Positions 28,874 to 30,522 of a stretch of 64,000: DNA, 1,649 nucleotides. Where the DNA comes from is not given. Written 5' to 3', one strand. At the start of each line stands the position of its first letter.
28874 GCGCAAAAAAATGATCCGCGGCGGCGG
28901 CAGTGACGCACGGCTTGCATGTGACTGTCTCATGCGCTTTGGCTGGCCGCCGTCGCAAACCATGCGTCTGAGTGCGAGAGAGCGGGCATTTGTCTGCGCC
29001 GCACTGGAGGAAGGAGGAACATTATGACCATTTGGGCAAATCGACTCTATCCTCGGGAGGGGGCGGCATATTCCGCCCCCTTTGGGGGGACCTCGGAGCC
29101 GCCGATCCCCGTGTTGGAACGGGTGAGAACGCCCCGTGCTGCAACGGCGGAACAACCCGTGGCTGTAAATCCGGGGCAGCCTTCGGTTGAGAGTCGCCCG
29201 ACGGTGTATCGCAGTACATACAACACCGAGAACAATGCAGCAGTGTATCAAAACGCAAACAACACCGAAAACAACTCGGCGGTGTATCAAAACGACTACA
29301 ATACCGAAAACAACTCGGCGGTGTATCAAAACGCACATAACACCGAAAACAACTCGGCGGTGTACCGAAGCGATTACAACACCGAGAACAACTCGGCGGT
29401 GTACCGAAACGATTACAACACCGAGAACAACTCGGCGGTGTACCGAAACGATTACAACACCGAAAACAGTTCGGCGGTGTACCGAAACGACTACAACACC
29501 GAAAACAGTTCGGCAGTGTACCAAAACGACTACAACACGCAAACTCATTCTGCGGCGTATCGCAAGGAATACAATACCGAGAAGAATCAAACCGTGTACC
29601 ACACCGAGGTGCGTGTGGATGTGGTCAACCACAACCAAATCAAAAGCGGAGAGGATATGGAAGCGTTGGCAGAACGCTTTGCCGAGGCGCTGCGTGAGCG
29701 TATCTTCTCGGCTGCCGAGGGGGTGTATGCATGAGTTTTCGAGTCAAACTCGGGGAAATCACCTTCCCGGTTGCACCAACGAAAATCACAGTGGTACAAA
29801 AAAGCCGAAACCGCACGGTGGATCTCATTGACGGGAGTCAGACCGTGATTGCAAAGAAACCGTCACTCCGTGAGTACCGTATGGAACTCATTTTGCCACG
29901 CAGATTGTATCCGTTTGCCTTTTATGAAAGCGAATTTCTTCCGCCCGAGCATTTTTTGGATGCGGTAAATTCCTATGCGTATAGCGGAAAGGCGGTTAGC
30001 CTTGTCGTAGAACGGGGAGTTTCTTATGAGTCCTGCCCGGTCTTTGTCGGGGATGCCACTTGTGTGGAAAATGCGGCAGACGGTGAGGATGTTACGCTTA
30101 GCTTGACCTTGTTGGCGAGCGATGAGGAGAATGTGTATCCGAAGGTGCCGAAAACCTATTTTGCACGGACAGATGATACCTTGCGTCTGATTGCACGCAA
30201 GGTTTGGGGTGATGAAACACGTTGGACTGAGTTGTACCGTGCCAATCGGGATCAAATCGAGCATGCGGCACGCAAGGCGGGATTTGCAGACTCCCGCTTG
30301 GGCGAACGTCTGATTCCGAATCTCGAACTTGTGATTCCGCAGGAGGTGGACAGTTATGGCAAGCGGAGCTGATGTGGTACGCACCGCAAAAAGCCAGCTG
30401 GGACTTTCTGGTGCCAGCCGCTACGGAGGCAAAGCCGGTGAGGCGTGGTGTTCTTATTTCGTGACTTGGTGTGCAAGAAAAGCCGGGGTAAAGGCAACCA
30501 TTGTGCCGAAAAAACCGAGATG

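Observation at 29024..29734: Miniature repeat-built protein in the tape-measure slot (ten 39-nt repeats)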

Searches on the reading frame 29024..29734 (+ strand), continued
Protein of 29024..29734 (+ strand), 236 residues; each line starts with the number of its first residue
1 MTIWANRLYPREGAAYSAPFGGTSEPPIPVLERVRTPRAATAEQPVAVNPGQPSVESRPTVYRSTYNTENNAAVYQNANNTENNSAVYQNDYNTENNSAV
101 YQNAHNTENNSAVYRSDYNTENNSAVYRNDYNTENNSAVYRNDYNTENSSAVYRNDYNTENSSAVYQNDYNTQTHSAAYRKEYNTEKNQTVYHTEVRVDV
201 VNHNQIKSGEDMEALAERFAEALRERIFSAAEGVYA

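Call 50: search_protein_families(library=phrogs, proteins=[P0014, P0015, P0016, P0017, P0019, P0022, P0023, P0025, P0020, P0031], max_evalue=0.001)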
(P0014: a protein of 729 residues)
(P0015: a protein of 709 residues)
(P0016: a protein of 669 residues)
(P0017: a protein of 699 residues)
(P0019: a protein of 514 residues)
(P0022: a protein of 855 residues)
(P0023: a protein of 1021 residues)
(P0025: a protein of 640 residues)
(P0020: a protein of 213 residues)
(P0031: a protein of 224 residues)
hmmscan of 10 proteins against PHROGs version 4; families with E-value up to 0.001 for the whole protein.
P0014 (729 aa): 9 families
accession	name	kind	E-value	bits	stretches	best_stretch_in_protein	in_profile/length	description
phrog_1068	-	tail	2.4e-64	219.3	2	328-728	337-705/706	tail length tape measure protein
phrog_6900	-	tail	1e-57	196.9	1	59-276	26-235/235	tail length tape measure protein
phrog_3981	-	tail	6.4e-47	161.9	1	74-576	13-548/584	tail length tape measure protein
phrog_991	-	tail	2.2e-42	145.9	1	47-727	207-925/1966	tail length tape measure protein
phrog_58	-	tail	6.6e-35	121.8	1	18-648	192-1003/1544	tail length tape measure protein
phrog_30434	-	unknown function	2.3e-10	41.3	1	387-727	119-439/440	-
phrog_8010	-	tail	2e-08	33.5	1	324-720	488-901/1543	tail length tape measure protein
phrog_3336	-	tail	0.00039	20.1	0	270-690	234-649/1051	tail length tape measure protein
phrog_1204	-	tail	0.00088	18.2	0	12-686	94-740/1483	tail protein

P0015 (709 aa): 24 families
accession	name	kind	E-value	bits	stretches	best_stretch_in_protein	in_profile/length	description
phrog_1068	-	tail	1.3e-196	656.5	1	1-709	1-705/706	tail length tape measure protein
phrog_8010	-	tail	1.2e-107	362.3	1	48-702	214-902/1543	tail length tape measure protein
phrog_3336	-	tail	2.5e-51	176.3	1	14-700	3-666/1051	tail length tape measure protein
phrog_339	-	tail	3.3e-48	165.7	1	63-429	32-356/1123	tail length tape measure protein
phrog_2335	-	tail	3.5e-48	165.4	1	46-685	398-1024/1536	tail length tape measure protein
phrog_3519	-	tail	8.7e-48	164.6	1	50-406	24-346/959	tail length tape measure protein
phrog_12798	-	tail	7.9e-42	144.5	1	81-629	32-567/1031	tail length tape measure protein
phrog_1107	-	tail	1.4e-39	136.8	1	46-341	137-426/1252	tail length tape measure protein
phrog_17300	-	tail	2.1e-36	126.7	1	54-658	22-597/900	tail length tape measure protein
phrog_12706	-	tail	4.1e-32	112.3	1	46-286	161-396/1244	tail length tape measure protein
phrog_16297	-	tail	2.2e-30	106.7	1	60-303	44-284/777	tail length tape measure protein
phrog_7740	-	tail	1e-29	103.6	1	38-317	17-296/2151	tail length tape measure protein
phrog_30434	-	unknown function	3.6e-29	103.2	2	624-708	355-439/440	-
phrog_27190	-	tail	2.8e-28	99.5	1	23-337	22-329/1015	tail length tape measure protein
phrog_32885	-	tail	1.9e-25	90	1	69-337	15-277/948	tail length tape measure protein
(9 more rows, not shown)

P0016 (669 aa): 30 families (the best 25 are shown)
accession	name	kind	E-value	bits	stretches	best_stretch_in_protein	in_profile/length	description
phrog_1068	-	tail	1.1e-171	574.1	1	1-668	1-705/706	tail length tape measure protein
phrog_8010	-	tail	8.9e-72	243.5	2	9-392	180-559/1543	tail length tape measure protein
phrog_3336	-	tail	1.6e-56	193.6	1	25-398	7-361/1051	tail length tape measure protein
phrog_12798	-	tail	9.2e-46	157.5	1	57-315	17-283/1031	tail length tape measure protein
phrog_339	-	tail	5.5e-44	151.7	1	49-365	25-308/1123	tail length tape measure protein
phrog_3519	-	tail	1.1e-40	141.1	1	43-318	22-299/959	tail length tape measure protein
phrog_1107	-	tail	1.2e-37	130.5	1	49-326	143-396/1252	tail length tape measure protein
phrog_17300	-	tail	2.9e-36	126.2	1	26-323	21-299/900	tail length tape measure protein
phrog_2335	-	tail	1e-33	117.5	1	18-560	425-903/1536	tail length tape measure protein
phrog_27190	-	tail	2.2e-26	93.2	1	14-420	27-394/1015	tail length tape measure protein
phrog_7740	-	tail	3.7e-26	91.8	1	21-375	12-354/2151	tail length tape measure protein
phrog_16297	-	tail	9.9e-26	91.3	1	22-285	21-273/777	tail length tape measure protein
phrog_12706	-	tail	6.9e-23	81.8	1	27-280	142-397/1244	tail length tape measure protein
phrog_32885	-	tail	2.9e-20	72.9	1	67-429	20-384/948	tail length tape measure protein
phrog_20119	-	tail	3.9e-20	72.8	1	167-279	124-236/851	tail length tape measure protein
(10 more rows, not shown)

P0017 (699 aa): 8 families
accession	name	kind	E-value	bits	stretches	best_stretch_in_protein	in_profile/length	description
phrog_1068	-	tail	4.4e-59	201.9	2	297-698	333-705/706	tail length tape measure protein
phrog_1272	-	tail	2.1e-09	36.7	1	267-643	524-881/1606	tail length tape measure protein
phrog_991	-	tail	5.4e-09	35.2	1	137-631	422-826/1966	tail length tape measure protein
phrog_30434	-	unknown function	3.2e-06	27.6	1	376-697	115-439/440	-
phrog_8010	-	tail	8.5e-06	24.8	1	604-697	818-908/1543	tail length tape measure protein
phrog_28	-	tail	6.7e-05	22.6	1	265-654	541-842/1228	tail length tape measure protein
phrog_1533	-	tail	0.00013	20.6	1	267-496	518-722/1688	tail length tape measure protein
phrog_8125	-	tail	0.00057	20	1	281-489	247-448/578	tail length tape measure protein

P0019 (514 aa): 6 families
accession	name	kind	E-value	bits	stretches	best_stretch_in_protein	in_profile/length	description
phrog_1068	-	tail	3.8e-40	139.3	1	113-513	335-705/706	tail length tape measure protein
phrog_991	-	tail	1.5e-28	100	1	1-504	465-947/1966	tail length tape measure protein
phrog_3981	-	tail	4.9e-20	73.1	1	2-299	156-405/584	tail length tape measure protein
phrog_6900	-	tail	3.7e-15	57.7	1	2-63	182-235/235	tail length tape measure protein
phrog_30434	-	unknown function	5.1e-12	46.7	1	173-512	114-439/440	-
phrog_58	-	tail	9.2e-12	45.1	1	2-397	447-938/1544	tail length tape measure protein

P0022 (855 aa): 14 families
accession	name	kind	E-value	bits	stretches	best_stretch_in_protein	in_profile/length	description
phrog_1068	-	tail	1e-98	332.9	1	34-855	12-705/706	tail length tape measure protein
phrog_1272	-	tail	3.6e-80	271.3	1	33-691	170-792/1606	tail length tape measure protein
phrog_5218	-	unknown function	4.1e-55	188.6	1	32-561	133-659/1599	-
phrog_8010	-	tail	2.1e-37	129.6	1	444-855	477-909/1543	tail length tape measure protein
phrog_28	-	tail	3.1e-32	113.2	1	38-671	200-710/1228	tail length tape measure protein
phrog_30434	-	unknown function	8.6e-29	102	2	771-854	356-439/440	-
phrog_2337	-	tail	3.1e-24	86.3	1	240-391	353-504/1326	tail length tape measure protein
phrog_971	-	lysis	2.6e-19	70.5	1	80-558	30-534/1338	endolysin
phrog_37298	-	unknown function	3.8e-19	69.3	1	172-431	234-491/1088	-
phrog_5755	-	tail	3.4e-18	66.9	1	4-378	129-495/541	tail length tape measure protein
phrog_58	-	tail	2.8e-15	56.8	1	40-675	259-911/1544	tail length tape measure protein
phrog_11489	-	unknown function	5.6e-15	55.5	1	8-389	63-427/1717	-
phrog_9959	-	tail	0.00028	19.6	1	506-564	454-516/1708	tail length tape measure protein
phrog_8462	-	tail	0.00064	19.5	1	287-633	109-387/672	tail length tape measure protein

P0023 (1021 aa): 10 families
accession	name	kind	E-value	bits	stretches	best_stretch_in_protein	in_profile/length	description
phrog_1068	-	tail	1.5e-62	213.3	1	589-1021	319-705/706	tail length tape measure protein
phrog_1272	-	tail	1.4e-60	206.4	1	43-498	170-607/1606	tail length tape measure protein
phrog_28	-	tail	7.3e-43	148.3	2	47-466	192-612/1228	tail length tape measure protein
phrog_5218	-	unknown function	1.9e-42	146.6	1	42-689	133-659/1599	-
phrog_2337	-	tail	1.1e-20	74.5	1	248-401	353-506/1326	tail length tape measure protein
phrog_37298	-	unknown function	3.6e-19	69.3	1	62-476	127-535/1088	-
phrog_30434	-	unknown function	1.3e-16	61.8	1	937-1020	356-439/440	-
phrog_5755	-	tail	1.8e-11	44.7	1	64-397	193-506/541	tail length tape measure protein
phrog_8010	-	tail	2.8e-06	26.4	1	795-1021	698-909/1543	tail length tape measure protein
phrog_971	-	lysis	1.2e-05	25.1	1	85-685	32-533/1338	endolysin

P0025 (640 aa): 25 families
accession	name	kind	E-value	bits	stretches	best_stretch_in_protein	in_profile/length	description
phrog_1068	-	tail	1e-165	554.4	2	1-297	1-303/706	tail length tape measure protein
phrog_8010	-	tail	1.6e-95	322.2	2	6-440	170-660/1543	tail length tape measure protein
phrog_339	-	tail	3e-48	165.8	1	76-362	43-337/1123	tail length tape measure protein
phrog_3336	-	tail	1.1e-42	147.8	1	76-489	57-463/1051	tail length tape measure protein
phrog_3519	-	tail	1.2e-42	147.6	1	35-363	16-351/959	tail length tape measure protein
phrog_1107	-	tail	2.1e-41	142.9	1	48-359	142-466/1252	tail length tape measure protein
phrog_17300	-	tail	5.1e-38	132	1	48-289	27-259/900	tail length tape measure protein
phrog_2335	-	tail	5.7e-38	131.6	1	13-613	402-1071/1536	tail length tape measure protein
phrog_12798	-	tail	5.6e-35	121.8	1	113-616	70-610/1031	tail length tape measure protein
phrog_30434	-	unknown function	3.1e-34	119.9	2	292-430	21-173/440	-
phrog_27190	-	tail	7e-30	104.8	1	29-332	35-347/1015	tail length tape measure protein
phrog_7740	-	tail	5.1e-29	101.3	1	59-360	40-352/2151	tail length tape measure protein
phrog_16297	-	tail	5.2e-27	95.5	1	22-493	17-490/777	tail length tape measure protein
phrog_12706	-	tail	2.7e-23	83.1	1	38-418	146-510/1244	tail length tape measure protein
phrog_32885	-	tail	5.6e-20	71.9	1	95-320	44-272/948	tail length tape measure protein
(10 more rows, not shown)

P0020 (213 aa): 3 families
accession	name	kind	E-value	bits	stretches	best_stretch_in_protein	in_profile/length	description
phrog_1068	-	tail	3.8e-43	149.2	1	2-213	467-705/706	tail length tape measure protein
phrog_8010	-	tail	1.8e-15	56.9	1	30-212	709-908/1543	tail length tape measure protein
phrog_30434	-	unknown function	1.8e-13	51.5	1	117-212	348-439/440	-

P0031 (224 aa): 1 family
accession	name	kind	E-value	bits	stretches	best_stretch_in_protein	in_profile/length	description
phrog_1068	-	tail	0.00018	21.4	1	183-223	665-705/706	tail length tape measure protein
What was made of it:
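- All 8 proteins of 514-1021 aa that I tested are PHROG 1068 TMPs (call 50).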

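Call 63: search_solved_structures(query=A5, max_evalue=10, show_alignments=3)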
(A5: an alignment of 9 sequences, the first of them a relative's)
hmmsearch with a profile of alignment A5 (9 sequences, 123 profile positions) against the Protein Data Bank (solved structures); distinct sequences matched with E-value up to 10: 1.
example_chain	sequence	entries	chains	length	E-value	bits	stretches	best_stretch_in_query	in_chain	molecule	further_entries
9w3g_G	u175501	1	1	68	0.49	14.2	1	90-106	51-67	Phage protein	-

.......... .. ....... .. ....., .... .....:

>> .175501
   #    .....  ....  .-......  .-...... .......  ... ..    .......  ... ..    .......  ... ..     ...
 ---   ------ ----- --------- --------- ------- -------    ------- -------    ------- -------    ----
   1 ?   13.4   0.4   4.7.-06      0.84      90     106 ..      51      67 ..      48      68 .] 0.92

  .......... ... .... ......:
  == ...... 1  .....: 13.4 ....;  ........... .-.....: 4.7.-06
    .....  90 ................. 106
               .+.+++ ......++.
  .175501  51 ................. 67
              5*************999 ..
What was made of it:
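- Tried and rejected: A profile search against PDB sequences found nothing meaningful (call 63), so no fold search was attempted.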

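Call 79: predict_structure(alignment_id=A5)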
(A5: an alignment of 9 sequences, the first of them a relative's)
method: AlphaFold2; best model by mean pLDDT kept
length: 106 residues; sequences in the alignment: 9
mean_pLDDT: 52.6   pTM: 0.22
mean pLDDT of the five models: 52.6, 46.4, 44.8, 42.2, 40.6
residues with pLDDT >= 90: 0; 70-90: 10; 50-70: 45; < 50: 51
segments of 3 or more residues with pLDDT < 50: 14-22, 27-57
pLDDT, mean of each block of 10 residues (from residue 1): 50 45 47 42 43 47 53 60 73 66 52
secondary structure, 60 per line:
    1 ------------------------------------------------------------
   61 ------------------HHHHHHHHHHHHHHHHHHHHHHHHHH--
elements in order: H79-104

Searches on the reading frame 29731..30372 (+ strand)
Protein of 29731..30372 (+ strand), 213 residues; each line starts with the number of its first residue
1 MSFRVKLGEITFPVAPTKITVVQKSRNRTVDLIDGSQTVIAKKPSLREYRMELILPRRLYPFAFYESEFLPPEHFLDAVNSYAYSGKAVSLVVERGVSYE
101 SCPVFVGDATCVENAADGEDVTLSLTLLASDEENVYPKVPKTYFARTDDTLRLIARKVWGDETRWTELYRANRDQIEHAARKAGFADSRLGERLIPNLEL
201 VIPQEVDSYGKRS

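Call 5: search_protein_families(library=pfam, proteins=[window:29731-30372:+], max_evalue=0.01)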
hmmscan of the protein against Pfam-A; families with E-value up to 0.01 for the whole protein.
window:29731-30372:+ (213 aa): 0 families

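Call 6: search_protein_families(library=phrogs, proteins=[window:29731-30372:+], max_evalue=0.01)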
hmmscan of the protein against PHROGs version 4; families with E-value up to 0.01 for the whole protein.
window:29731-30372:+ (213 aa): 6 families
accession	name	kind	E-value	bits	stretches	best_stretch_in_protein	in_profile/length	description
phrog_380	-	lysis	2.3e-21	77.1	1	9-176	34-219/309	endolysin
phrog_5184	-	unknown function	4.2e-06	27.6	1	3-102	6-104/140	-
phrog_33824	-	unknown function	8e-05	23.6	1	1-55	1-55/73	-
phrog_46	-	tail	0.0031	18.5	1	141-178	8-46/130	baseplate hub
phrog_975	-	tail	0.0091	16.1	0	143-172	7-36/238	baseplate protein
phrog_8272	-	tail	0.0097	17.3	0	142-180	39-77/93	tail protein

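Call 23: search_dna_similar(query=window:29731-30369:+, collection=phages, mode=protein, max_evalue=0.001, max_rows=30)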
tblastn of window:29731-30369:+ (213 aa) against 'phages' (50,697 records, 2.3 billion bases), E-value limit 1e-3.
Records with a match: 11; places in all: 11; records where one place covers at least 80% of the query: 11.
Best place of each record, by identity: <60% 11.
By first word of the organism name: Clostridium 6; Clostridioides 3; Bacteriophage 2.
By host as written in the record: - 6; Clostridium difficile 4; Clostridioides difficile CD500-12 1.
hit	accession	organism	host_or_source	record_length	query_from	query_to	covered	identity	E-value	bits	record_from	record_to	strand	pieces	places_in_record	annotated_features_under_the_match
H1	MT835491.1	Bacteriophage sp.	human fecal samples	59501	11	203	91%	23.3%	1e-4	48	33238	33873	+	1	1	record has no annotation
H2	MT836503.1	Bacteriophage sp.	human fecal samples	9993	1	178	84%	23.7%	3e-9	62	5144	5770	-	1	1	record has no annotation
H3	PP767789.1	Clostridioides phage phiCDKH02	Clostridioides difficile CD500-12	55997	1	181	85%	23.0%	7e-6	52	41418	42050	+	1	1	LysM peptidoglycan-binding domain-containing protein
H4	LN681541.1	Clostridium phage phiMMP01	Clostridium difficile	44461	1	181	85%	22.6%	1e-6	54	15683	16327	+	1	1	putative LysM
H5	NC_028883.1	Clostridium phage phiMMP01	Clostridium difficile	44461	1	181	85%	22.6%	1e-6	54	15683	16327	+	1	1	LysM peptidoglycan-binding domain-containing protein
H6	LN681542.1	Clostridium phage phiMMP03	Clostridium difficile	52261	1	181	85%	22.6%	1e-6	54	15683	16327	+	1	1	putative LysM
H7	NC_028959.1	Clostridium phage phiMMP03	Clostridium difficile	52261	1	181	85%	22.6%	1e-6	54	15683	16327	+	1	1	LysM peptidoglycan-binding domain-containing protein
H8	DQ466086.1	Clostridioides phage phiC2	-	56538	1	181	85%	22.6%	1e-6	54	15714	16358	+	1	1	putative LysM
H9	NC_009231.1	Clostridioides phage phiC2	-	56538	1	181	85%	22.6%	1e-6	54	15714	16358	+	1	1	putative LysM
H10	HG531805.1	Clostridium phage CDMH1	-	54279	7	181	82%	22.7%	5e-6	52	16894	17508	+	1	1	CDHM1_gp23: putative cell wall hydrolase/LysM protein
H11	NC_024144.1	Clostridium phage CDMH1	-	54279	7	181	82%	22.7%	5e-6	52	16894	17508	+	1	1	CDHM1_gp23: endolysin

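Call 25: get_annotated_region(hit=H9, flank=6000)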
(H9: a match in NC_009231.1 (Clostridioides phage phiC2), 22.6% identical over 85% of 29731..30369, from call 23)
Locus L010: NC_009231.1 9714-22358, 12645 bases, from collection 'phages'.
description: Clostridioides phage phiC2, complete genome.
organism: Clostridioides phage phiC2 (NCBI taxid 2849703)
taxonomy: Viruses; Duplodnaviria; Heunggongvirae; Uroviricota; Caudoviricetes; Yongloolinvirus; Yongloolinvirus C2
host: -; source: -; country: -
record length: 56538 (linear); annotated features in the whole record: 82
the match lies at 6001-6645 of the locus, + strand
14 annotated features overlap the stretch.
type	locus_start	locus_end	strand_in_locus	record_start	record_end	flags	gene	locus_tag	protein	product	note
CDS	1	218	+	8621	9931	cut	-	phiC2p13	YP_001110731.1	tail sheath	-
CDS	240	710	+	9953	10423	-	-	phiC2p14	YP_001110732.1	tail protein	similar to XkdM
CDS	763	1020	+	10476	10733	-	-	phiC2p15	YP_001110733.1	hypothetical protein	-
CDS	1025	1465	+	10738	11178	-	-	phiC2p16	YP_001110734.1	tail protein XkdN-like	similar to EJ-1 ORF 55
CDS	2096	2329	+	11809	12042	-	-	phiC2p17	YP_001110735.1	hypothetical protein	-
CDS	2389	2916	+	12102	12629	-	-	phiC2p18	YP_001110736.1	hypothetical protein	-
CDS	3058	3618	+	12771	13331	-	-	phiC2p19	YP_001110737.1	hypothetical protein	-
CDS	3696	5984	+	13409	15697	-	-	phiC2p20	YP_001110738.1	tail length tape measure protein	similar to EJ-1 ORF 56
CDS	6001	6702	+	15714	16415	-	-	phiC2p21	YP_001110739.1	putative LysM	similar to EJ-1 ORF 57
CDS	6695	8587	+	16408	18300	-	-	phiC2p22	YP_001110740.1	putative hydrolase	similar to EJ-1 ORF 58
CDS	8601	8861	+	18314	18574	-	-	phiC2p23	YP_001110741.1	hypothetical protein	similar to EJ-1 ORF 59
CDS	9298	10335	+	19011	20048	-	-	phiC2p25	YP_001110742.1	tail protein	similar to EJ-1 tail protein (ORF 61)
CDS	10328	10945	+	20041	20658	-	-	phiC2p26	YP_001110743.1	hypothetical protein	similar to EJ-1 ORF 62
CDS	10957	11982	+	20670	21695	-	-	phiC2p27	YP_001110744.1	tail fiber protein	-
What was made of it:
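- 29731..30372 (+): XkdP-like baseplate protein (213 aa). Similar to the LysM proteins that follow the TMP in C. difficile myophages (calls 6, 23, 25).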

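Call 26: get_annotated_region(hit=H2, flank=6000)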
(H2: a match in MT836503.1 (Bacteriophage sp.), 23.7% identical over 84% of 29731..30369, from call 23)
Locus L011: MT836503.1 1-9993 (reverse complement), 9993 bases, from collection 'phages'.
description: UNVERIFIED: Bacteriophage sp. clone scaffold_2366 genomic sequence.
organism: Bacteriophage sp. (NCBI taxid 38018)
taxonomy: Viruses
host: -; source: human fecal samples; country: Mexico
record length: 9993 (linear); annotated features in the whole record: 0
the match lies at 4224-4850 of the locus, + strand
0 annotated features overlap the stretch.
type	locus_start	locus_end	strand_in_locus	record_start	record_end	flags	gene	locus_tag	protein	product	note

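Call 32: find_related_loci(query=A3, collection=metagenome_contigs, flank=10000)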
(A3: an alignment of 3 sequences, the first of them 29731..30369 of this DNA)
Query A3 (213 aa) in metagenome_contigs; peptide patterns used: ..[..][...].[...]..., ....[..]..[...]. (x = any residue, [..] = any of these).
49 stretches matched a pattern, but none encodes a relative of the query by tblastn (E <= 1e-3).

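Call 33: find_related_loci(query=A3, collection=viral_contigs, flank=10000)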
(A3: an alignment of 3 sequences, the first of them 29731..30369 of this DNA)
Query A3 (213 aa) in viral_contigs; peptide patterns used: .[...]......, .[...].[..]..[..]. (x = any residue, [..] = any of these).
39 stretches matched a pattern, but none encodes a relative of the query by tblastn (E <= 1e-3).
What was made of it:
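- Tried and rejected: The XkdP-like alignment found nothing in the metagenome or viral collections (calls 32, 33).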
